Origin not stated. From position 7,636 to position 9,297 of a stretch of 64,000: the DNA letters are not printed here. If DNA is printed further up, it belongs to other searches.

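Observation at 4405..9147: Type III PKS embedded in an unusual five-gene operon: aminotransferase / type III PKS / FAD oxidoreductase / YceI / cytochrome c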

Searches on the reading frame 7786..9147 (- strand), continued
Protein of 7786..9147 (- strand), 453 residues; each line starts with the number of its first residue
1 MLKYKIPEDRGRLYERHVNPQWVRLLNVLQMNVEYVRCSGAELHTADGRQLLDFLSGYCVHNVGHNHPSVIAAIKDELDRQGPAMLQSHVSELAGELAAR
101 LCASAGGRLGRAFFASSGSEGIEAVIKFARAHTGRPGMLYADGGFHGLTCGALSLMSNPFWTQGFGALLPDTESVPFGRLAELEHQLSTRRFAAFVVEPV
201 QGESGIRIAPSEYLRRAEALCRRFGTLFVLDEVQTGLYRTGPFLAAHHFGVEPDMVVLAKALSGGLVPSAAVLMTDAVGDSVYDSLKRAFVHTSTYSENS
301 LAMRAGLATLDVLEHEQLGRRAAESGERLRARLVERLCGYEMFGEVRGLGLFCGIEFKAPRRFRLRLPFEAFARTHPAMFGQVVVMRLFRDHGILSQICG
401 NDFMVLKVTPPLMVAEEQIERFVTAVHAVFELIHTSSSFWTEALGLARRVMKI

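Call 66: find_homologous_proteins(query=window:7786-9147:-, max_evalue=1e-60)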
Query window:7786-9147:- (453 aa): 7835 proteins with E <= 1e-60 among 8000 candidates; the best 120 are listed.
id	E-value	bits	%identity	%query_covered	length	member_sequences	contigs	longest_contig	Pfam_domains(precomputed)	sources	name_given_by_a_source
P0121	3.8e-291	984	96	100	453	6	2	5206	PF00202.28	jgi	jgi:ornithine--oxo-acid transaminase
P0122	1.7e-275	932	90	100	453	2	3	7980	PF00202.28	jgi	jgi:ornithine--oxo-acid transaminase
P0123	1.7e-274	929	91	100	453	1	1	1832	PF00202.28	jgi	-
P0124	2.4e-273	925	91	100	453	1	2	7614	PF00202.28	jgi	jgi:ornithine--oxo-acid transaminase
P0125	1.0e-227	775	75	100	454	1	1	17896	PF00202.28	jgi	jgi:ornithine--oxo-acid transaminase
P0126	2.7e-227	773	75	100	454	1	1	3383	PF00202.28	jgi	jgi:ornithine--oxo-acid transaminase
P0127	3.5e-227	773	74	100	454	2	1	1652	PF00202.28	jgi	jgi:ornithine--oxo-acid transaminase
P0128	4.3e-227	772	75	100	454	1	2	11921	PF00202.28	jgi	jgi:ornithine--oxo-acid transaminase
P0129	1.8e-226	770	75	100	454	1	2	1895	PF00202.28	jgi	jgi:ornithine--oxo-acid transaminase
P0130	3.2e-226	770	75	99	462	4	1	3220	PF00202.28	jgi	jgi:ornithine--oxo-acid transaminase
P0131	3.3e-226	770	74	100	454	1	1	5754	PF00202.28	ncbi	-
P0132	7.2e-226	768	73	100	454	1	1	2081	PF00202.28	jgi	jgi:ornithine--oxo-acid transaminase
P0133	7.3e-226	768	75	97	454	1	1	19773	PF00202.28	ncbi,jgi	jgi:ornithine--oxo-acid transaminase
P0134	9.5e-226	768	75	100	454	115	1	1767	PF00202.28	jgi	jgi:ornithine--oxo-acid transaminase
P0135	2.6e-225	767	74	100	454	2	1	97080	PF00202.28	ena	-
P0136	3.3e-225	766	72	100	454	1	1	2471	PF00202.28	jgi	jgi:ornithine--oxo-acid transaminase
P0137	5.0e-225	766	73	100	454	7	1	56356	PF00202.28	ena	-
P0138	3.4e-224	763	75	98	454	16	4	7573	PF00202.28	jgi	jgi:ornithine--oxo-acid transaminase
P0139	1.8e-223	761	76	97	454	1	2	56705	PF00202.28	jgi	jgi:ornithine--oxo-acid transaminase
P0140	1.0e-222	758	74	97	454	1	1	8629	PF00202.28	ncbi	-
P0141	1.3e-222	758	74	100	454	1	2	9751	PF00202.28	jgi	jgi:ornithine--oxo-acid transaminase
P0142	1.7e-222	757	74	98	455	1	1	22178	PF00202.28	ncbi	-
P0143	1.8e-222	757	73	99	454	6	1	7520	PF00202.28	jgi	jgi:ornithine--oxo-acid transaminase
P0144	3.5e-222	756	73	100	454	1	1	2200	PF00202.28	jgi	jgi:ornithine--oxo-acid transaminase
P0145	7.8e-222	755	72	98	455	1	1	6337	PF00202.28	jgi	jgi:ornithine--oxo-acid transaminase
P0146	8.2e-222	755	72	98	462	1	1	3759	PF00202.28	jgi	jgi:ornithine--oxo-acid transaminase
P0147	1.9e-221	754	74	100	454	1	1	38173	PF00202.28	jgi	jgi:ornithine--oxo-acid transaminase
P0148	2.1e-221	754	72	98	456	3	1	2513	PF00202.28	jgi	jgi:ornithine--oxo-acid transaminase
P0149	4.0e-221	753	72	98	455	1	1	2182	PF00202.28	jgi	jgi:ornithine--oxo-acid transaminase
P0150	4.9e-221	752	72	98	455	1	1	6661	PF00202.28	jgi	jgi:ornithine--oxo-acid transaminase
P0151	1.1e-220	751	75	97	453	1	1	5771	PF00202.28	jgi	jgi:ornithine--oxo-acid transaminase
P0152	1.4e-220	751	72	98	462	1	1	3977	PF00202.28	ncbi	-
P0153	3.5e-220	750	72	97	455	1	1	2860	PF00202.28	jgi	jgi:ornithine--oxo-acid transaminase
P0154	3.8e-220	750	72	99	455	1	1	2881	PF00202.28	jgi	jgi:ornithine--oxo-acid transaminase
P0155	8.3e-220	748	73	98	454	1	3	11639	PF00202.28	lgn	-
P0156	8.7e-220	748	72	99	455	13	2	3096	PF00202.28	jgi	jgi:ornithine--oxo-acid transaminase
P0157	1.3e-219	748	72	99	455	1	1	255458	PF00202.28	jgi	jgi:ornithine--oxo-acid transaminase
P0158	1.7e-219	747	72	98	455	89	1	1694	PF00202.28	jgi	jgi:ornithine--oxo-acid transaminase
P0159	3.3e-219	746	72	98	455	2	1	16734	PF00202.28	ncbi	-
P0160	4.5e-219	746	71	99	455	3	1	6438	PF00202.28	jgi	jgi:ornithine--oxo-acid transaminase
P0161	1.0e-218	745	73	97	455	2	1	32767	PF00202.28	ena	-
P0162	1.2e-218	745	74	97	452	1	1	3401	PF00202.28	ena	-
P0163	2.0e-218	744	70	100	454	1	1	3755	PF00202.28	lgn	-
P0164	2.3e-218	744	74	97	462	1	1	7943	PF00202.28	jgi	jgi:ornithine--oxo-acid transaminase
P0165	2.6e-218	744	72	97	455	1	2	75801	PF00202.28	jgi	jgi:ornithine--oxo-acid transaminase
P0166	3.6e-218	743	70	100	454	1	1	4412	PF00202.28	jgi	jgi:ornithine--oxo-acid transaminase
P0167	4.6e-218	743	73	99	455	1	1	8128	PF00202.28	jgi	jgi:ornithine--oxo-acid transaminase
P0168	7.5e-218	742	72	97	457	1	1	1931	PF00202.28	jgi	jgi:ornithine--oxo-acid transaminase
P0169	8.5e-218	742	72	97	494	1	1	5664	PF00202.28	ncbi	-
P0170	1.1e-217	741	72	97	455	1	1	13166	PF00202.28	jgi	jgi:ornithine--oxo-acid transaminase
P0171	2.6e-217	740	71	99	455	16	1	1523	PF00202.28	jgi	jgi:ornithine--oxo-acid transaminase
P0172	3.7e-217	740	72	100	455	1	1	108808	PF00202.28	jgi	jgi:ornithine--oxo-acid transaminase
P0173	3.7e-217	740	71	99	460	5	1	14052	PF00202.28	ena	-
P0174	5.7e-217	739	72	97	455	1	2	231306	PF00202.28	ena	-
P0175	5.9e-217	739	71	99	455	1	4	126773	PF00202.28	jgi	jgi:ornithine--oxo-acid transaminase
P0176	7.6e-217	739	71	99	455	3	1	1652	PF00202.28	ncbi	-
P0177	8.4e-217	739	71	99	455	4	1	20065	PF00202.28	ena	-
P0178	8.4e-217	739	72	98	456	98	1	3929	PF00202.28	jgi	jgi:ornithine--oxo-acid transaminase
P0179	1.1e-216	738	71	100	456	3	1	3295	PF00202.28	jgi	jgi:ornithine--oxo-acid transaminase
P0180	2.2e-216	737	71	100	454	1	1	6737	PF00202.28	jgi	jgi:ornithine--oxo-acid transaminase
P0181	2.3e-216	737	71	100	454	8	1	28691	PF00202.28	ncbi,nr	ncbi:MAG TPA: aspartate aminotransferase family protein [Xanthobacteraceae bacterium]|nr:aspartate a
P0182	3.3e-216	737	72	97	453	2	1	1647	PF00202.28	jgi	jgi:ornithine--oxo-acid transaminase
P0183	4.5e-216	736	71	99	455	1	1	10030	PF00202.28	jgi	jgi:ornithine--oxo-acid transaminase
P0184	5.2e-216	736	70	99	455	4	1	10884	PF00202.28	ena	-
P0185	7.8e-216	735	71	100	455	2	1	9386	PF00202.28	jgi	jgi:ornithine--oxo-acid transaminase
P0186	1.2e-215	735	70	99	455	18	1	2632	PF00202.28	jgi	jgi:ornithine--oxo-acid transaminase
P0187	5.5e-215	733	72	97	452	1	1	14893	PF00202.28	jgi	jgi:ornithine--oxo-acid transaminase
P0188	5.8e-215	732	71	97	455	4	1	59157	PF00202.28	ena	-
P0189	6.3e-215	732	72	97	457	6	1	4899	PF00202.28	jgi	jgi:ornithine--oxo-acid transaminase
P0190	6.4e-215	732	69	100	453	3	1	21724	PF00202.28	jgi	jgi:ornithine--oxo-acid transaminase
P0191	9.6e-215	732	71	100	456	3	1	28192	PF00202.28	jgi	jgi:ornithine--oxo-acid transaminase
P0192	1.2e-214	731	72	100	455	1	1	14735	PF00202.28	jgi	jgi:ornithine--oxo-acid transaminase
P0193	1.3e-214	731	72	97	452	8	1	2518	PF00202.28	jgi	-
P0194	1.3e-214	731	72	97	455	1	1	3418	PF00202.28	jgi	jgi:ornithine--oxo-acid transaminase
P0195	1.3e-214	731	72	96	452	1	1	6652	PF00202.28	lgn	-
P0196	1.8e-214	731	73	98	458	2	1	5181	PF00202.28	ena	-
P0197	2.0e-214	731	70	100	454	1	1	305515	PF00202.28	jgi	jgi:ornithine--oxo-acid transaminase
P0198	2.1e-214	731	71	100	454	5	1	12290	PF00202.28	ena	-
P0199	2.1e-214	731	73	97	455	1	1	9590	PF00202.28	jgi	jgi:ornithine--oxo-acid transaminase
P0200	2.3e-214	731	70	98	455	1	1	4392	PF00202.28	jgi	jgi:ornithine--oxo-acid transaminase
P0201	2.5e-214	730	70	99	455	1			PF00202.28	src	-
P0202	3.4e-214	730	72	97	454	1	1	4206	PF00202.28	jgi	jgi:ornithine--oxo-acid transaminase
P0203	3.4e-214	730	70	100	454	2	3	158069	PF00202.28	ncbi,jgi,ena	jgi:ornithine--oxo-acid transaminase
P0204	3.8e-214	730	72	97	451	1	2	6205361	PF00202.28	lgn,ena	-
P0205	3.8e-214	730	70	99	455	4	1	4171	PF00202.28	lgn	-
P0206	4.8e-214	729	71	98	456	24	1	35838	PF00202.28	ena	-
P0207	6.8e-214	729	71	100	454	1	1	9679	PF00202.28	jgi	jgi:ornithine--oxo-acid transaminase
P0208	8.1e-214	729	71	100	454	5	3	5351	PF00202.28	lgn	-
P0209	9.6e-214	728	72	97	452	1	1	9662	PF00202.28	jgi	jgi:ornithine--oxo-acid transaminase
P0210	9.9e-214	728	73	97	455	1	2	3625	PF00202.28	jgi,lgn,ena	-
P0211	1.8e-213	728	73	97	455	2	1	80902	PF00202.28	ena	-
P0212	1.9e-213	728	71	99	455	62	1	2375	PF00202.28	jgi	jgi:ornithine--oxo-acid transaminase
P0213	2.7e-213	727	69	99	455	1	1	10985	PF00202.28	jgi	jgi:ornithine--oxo-acid transaminase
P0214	3.0e-213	727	72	97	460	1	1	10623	PF00202.28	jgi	jgi:ornithine--oxo-acid transaminase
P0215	3.0e-213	727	70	98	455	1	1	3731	PF00202.28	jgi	jgi:ornithine--oxo-acid transaminase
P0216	3.0e-213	727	70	97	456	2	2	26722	PF00202.28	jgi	jgi:ornithine--oxo-acid transaminase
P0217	3.4e-213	727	69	100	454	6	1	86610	PF00202.28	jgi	jgi:ornithine--oxo-acid transaminase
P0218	4.7e-213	726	70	99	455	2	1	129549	PF00202.28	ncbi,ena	-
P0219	5.5e-213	726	69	99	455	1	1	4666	PF00202.28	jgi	jgi:ornithine--oxo-acid transaminase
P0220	6.3e-213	726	70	99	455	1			PF00202.28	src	-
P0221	9.9e-213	725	68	100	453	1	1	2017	PF00202.28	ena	-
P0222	1.2e-212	725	69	100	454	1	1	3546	PF00202.28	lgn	-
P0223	1.3e-212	725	71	97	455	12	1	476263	PF00202.28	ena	-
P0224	1.5e-212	725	71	100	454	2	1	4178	PF00202.28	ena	-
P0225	1.5e-212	724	71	96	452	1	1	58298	PF00202.28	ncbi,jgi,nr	ncbi:MAG: aminotransferase [Bryobacterales bacterium]|jgi:ornithine--oxo-acid transaminase|nr:aminot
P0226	1.7e-212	724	68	99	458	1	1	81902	PF00202.28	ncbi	-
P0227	1.7e-212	724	71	97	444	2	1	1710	PF00202.28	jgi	jgi:ornithine--oxo-acid transaminase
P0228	1.9e-212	724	70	98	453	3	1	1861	PF00202.28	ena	-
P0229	2.3e-212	724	70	99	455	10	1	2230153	PF00202.28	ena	-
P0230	2.3e-212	724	71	100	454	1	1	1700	PF00202.28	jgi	jgi:ornithine--oxo-acid transaminase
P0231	2.4e-212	724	71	97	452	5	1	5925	PF00202.28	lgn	-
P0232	2.5e-212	724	75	97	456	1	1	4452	PF00202.28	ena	-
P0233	2.8e-212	724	71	99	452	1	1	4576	PF00202.28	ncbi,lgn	-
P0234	3.4e-212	723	71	98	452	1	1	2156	PF00202.28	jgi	jgi:ornithine--oxo-acid transaminase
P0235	3.5e-212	723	71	100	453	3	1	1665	PF00202.28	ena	-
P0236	3.7e-212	723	68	100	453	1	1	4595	PF00202.28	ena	-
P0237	5.3e-212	723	73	97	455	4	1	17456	PF00202.28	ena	-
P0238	5.6e-212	723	69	100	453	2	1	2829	PF00202.28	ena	-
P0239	5.9e-212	723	70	99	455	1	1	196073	PF00202.28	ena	-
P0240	6.0e-212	723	70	100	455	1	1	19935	PF00202.28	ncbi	-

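Call 67: find_encoding_contigs(protein=P0204, flank=9000, max_places=2)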
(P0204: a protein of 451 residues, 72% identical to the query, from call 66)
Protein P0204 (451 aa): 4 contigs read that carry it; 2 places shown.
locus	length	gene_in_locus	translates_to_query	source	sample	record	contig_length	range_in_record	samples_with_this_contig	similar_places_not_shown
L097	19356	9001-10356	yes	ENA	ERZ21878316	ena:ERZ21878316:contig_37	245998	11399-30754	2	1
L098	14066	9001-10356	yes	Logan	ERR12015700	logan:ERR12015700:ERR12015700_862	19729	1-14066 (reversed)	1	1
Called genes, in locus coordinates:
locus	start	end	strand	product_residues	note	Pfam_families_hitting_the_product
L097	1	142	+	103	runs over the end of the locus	PF03319:EutN_CcmL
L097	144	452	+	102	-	PF03319:EutN_CcmL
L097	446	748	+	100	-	PF03319:EutN_CcmL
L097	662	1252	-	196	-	-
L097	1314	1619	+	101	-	-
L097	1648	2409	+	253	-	PF26549:Tricorn_N (faint), PF07676:PD40 (weak)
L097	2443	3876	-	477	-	PF00795:CN_hydrolase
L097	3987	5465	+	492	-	PF00884:Sulfatase, PF01663:Phosphodiest (weak), PF02995:DUF229 (weak), PF16347:SGSH_C (weak)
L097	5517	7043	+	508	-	PF00884:Sulfatase, PF01663:Phosphodiest (faint), PF16347:SGSH_C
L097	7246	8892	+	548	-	PF00128:Alpha-amylase, PF16657:Malt_amylase_C, PF22157:SupH-like_C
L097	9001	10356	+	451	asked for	PF00202:Aminotran_3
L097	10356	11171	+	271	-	-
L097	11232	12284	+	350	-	PF00195:Chal_sti_synt_N, PF08392:FAE1_CUT1_RppA, PF02797:Chal_sti_synt_C, PF08541:ACP_syn_III_C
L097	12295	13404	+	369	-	PF00890:FAD_binding_2 (weak), PF01266:DAO (faint), PF01494:FAD_binding_3, PF05834:Lycopene_cycl (faint), PF07992:Pyr_redox_2 (weak), PF12831:FAD_oxidored (faint)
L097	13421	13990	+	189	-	PF04264:YceI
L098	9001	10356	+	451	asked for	PF00202:Aminotran_3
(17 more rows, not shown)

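Call 68: find_encoding_contigs(protein=P0229, flank=9000, max_places=1)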
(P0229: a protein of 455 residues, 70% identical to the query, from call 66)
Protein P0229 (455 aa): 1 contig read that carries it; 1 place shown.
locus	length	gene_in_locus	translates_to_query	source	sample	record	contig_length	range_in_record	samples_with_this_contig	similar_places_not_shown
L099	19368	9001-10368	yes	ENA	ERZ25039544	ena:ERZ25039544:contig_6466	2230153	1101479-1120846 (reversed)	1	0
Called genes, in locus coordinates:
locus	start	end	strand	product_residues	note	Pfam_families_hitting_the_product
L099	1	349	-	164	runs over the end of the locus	PF07731:Cu-oxidase_2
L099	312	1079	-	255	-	PF07732:Cu-oxidase_3 (faint), PF00394:Cu-oxidase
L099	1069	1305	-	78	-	-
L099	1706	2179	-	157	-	-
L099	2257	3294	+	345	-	PF01548:DEDD_Tnp_IS110, PF02371:Transposase_20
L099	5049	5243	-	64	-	-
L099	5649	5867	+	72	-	-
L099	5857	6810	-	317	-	PF02424:ApbE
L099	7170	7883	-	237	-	PF13424:TPR_12, PF17874:TPR_MalT, PF13374:TPR_10, PF13424:TPR_12, PF24885:TPR_NPHP3, PF13374:TPR_10, PF13424:TPR_12, PF24885:TPR_NPHP3, +12 more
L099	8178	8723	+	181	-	PF04264:YceI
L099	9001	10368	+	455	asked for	PF00202:Aminotran_3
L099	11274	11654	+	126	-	PF02797:Chal_sti_synt_C, PF08541:ACP_syn_III_C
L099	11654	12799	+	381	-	PF01266:DAO (faint), PF01494:FAD_binding_3, PF04820:Trp_halogenase (faint)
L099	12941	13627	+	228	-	PF00072:Response_reg, PF00486:Trans_reg_C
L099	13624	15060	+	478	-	PF00512:HisKA (weak), PF02518:HATPase_c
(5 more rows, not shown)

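Call 69: find_encoding_contigs(protein=P0197, flank=9000, max_places=1)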
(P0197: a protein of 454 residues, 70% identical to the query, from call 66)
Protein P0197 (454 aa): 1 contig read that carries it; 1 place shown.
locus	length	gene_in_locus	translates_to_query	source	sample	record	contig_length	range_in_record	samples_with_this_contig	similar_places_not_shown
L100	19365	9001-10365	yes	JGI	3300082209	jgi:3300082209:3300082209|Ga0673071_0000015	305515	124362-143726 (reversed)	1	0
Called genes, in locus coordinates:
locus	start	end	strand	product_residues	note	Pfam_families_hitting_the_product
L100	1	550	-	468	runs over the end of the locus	PF00206:Lyase_1, PF10415:FumaraseC_C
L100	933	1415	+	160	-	PF03625:DUF302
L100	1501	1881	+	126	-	PF02656:DUF202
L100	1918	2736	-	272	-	PF04454:Linocin_M18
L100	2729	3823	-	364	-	PF04261:Dyp_perox_N, PF20628:Dyp_perox_C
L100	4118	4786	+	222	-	PF00072:Response_reg, PF00486:Trans_reg_C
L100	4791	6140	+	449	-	PF00672:HAMP (faint), PF00512:HisKA, PF02518:HATPase_c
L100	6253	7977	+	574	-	-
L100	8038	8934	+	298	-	PF04784:DUF547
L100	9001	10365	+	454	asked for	PF00202:Aminotran_3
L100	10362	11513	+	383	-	PF00195:Chal_sti_synt_N, PF08392:FAE1_CUT1_RppA, PF08545:ACP_syn_III (weak), PF02797:Chal_sti_synt_C, PF08541:ACP_syn_III_C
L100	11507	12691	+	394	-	PF00890:FAD_binding_2 (faint), PF01266:DAO (faint), PF01494:FAD_binding_3, PF03486:HI0933_like (faint), PF05834:Lycopene_cycl (faint), PF07992:Pyr_redox_2 (weak), PF12831:FAD_oxidored (weak)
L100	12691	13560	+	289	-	PF11306:DUF3108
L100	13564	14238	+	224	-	PF12895:ANAPC3 (faint), PF13428:TPR_14 (faint), PF13181:TPR_8 (faint), PF13432:TPR_16 (weak), PF14559:TPR_19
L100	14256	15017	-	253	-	PF00392:GntR, PF07729:FCD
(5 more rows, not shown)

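Call 87: search_protein_families(library=ncbifam, proteins=[L088:6920-8335:+], max_evalue=0.00001)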
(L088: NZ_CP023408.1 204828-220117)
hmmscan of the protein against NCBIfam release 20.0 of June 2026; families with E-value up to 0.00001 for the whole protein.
L088:6920-8335:+ (471 aa): 69 families (the best 25 are shown)
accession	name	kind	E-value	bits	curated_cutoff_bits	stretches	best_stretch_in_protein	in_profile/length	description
NF053554.1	prodigi_MAP_PigE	equivalog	1.8e-120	403.7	850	2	28-375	378-728/837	prodigiosin MAP biosynthesis aminotransferase PigE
NF002874.0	PRK03244.1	equivalog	5.2e-89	298.8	457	1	53-451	28-396/399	acetylornithine transaminase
TIGR00707.1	argD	subfamily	4.4e-84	282.5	410.05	1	54-447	13-380/381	acetylornithine/succinylornithine family transaminase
NF004426.0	PRK05769.1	equivalog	3.1e-78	263.5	552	2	206-448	219-438/441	acetyl ornithine aminotransferase family protein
NF002797.0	PRK02936.1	equivalog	2.3e-76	257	496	1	55-449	16-379/385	acetylornithine transaminase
NF002325.0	PRK01278.1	subfamily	9.1e-76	255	372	1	54-448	17-387/395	acetylornithine transaminase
NF008570.0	PRK11522.1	equivalog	1.9e-72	244.3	612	1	54-375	72-401/464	putrescine aminotransferase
NF005993.0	PRK08117.1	subfamily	7.6e-72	242.2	574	2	200-446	199-426/433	aspartate aminotransferase family protein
NF042418.1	LysJ_Th_th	equivalog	1.8e-68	231.2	700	1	51-447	19-385/386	[LysW]-aminoadipate semialdehyde transaminase LysJ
NF003468.0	PRK05093.1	subfamily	3e-67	227.1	522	1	53-447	26-399/405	acetylornithine/succinyldiaminopimelate transaminase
TIGR03246.1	arg_catab_astC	subfamily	1.2e-64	218.8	609.95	1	54-398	21-361/397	acetylornithine/succinylornithine family transaminase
TIGR03372.1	putres_am_tran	equivalog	7.6e-64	216.2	658.65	1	57-375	63-389/442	putrescine aminotransferase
NF005386.0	PRK06931.1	equivalog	1.2e-63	215.4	753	2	209-450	226-455/461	diaminobutyrate--2-oxoglutarate transaminase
NF004718.0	PRK06062.1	subfamily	1.8e-62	211.3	472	2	208-450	217-449/454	hypothetical protein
TIGR00508.1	bioA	equivalog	3e-62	210.5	405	1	55-446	18-417/419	adenosylmethionine--8-amino-7-oxononanoate transaminase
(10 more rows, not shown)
